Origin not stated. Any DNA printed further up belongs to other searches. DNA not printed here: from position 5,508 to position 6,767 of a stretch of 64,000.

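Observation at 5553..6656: Low-GC PD-(D/E)xK-type gene sits where P2 baseplate genes V and W should be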

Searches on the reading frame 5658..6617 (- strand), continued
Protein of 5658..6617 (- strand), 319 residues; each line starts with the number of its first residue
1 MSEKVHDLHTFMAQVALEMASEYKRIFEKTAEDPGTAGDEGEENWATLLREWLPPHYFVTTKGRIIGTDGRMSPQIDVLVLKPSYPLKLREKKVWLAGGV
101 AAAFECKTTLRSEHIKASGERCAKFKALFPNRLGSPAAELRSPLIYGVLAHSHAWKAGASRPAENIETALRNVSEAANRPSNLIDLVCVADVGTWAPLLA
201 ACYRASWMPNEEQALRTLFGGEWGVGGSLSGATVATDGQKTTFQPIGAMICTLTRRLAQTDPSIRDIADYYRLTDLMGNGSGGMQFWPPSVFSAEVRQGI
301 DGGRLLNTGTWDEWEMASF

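Call 89: search_protein_families(library=pfam, proteins=[P0193, P0230, P0243, P0173, P0259, P0152, P0289, P0088], max_evalue=0.001)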
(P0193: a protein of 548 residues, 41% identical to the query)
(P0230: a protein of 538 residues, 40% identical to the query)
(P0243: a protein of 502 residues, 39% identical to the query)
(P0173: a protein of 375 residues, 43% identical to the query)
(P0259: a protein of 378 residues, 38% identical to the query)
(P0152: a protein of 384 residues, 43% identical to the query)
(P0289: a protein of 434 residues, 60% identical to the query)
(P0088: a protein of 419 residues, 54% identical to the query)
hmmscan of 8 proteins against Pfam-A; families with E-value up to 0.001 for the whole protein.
P0193 (548 aa): 1 family
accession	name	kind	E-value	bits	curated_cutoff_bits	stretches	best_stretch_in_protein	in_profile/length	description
PF20247.3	DUF6602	-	5.7e-24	84.5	27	1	258-357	4-103/104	Domain of unknown function (DUF6602)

P0230 (538 aa): 1 family
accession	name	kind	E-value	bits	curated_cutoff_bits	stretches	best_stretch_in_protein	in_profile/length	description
PF20247.3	DUF6602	-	1.1e-23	83.5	27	1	250-350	5-104/104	Domain of unknown function (DUF6602)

P0243 (502 aa): 1 family
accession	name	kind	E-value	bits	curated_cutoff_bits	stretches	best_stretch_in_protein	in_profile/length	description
PF20247.3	DUF6602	-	6.1e-20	71.5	27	1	202-300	6-104/104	Domain of unknown function (DUF6602)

P0173 (375 aa): 1 family
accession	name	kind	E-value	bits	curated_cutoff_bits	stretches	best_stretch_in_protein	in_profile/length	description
PF20247.3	DUF6602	-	1.7e-21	76.5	27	1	79-171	7-99/104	Domain of unknown function (DUF6602)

P0259 (378 aa): 1 family
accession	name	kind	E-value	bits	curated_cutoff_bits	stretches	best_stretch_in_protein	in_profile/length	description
PF20247.3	DUF6602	-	7.6e-20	71.2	27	1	98-194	7-102/104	Domain of unknown function (DUF6602)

P0152 (384 aa): 1 family
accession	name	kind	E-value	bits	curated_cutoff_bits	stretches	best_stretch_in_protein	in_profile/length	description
PF20247.3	DUF6602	-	4.1e-20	72.1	27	1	55-154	4-103/104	Domain of unknown function (DUF6602)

P0289 (434 aa): 1 family
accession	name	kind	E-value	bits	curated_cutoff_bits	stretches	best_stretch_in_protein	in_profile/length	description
PF20247.3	DUF6602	-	3.4e-26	91.6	27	1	142-240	6-104/104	Domain of unknown function (DUF6602)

P0088 (419 aa): 1 family
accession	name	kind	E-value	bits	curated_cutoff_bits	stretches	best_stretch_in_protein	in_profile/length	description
PF20247.3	DUF6602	-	2.7e-22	79.1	27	1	129-228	5-104/104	Domain of unknown function (DUF6602)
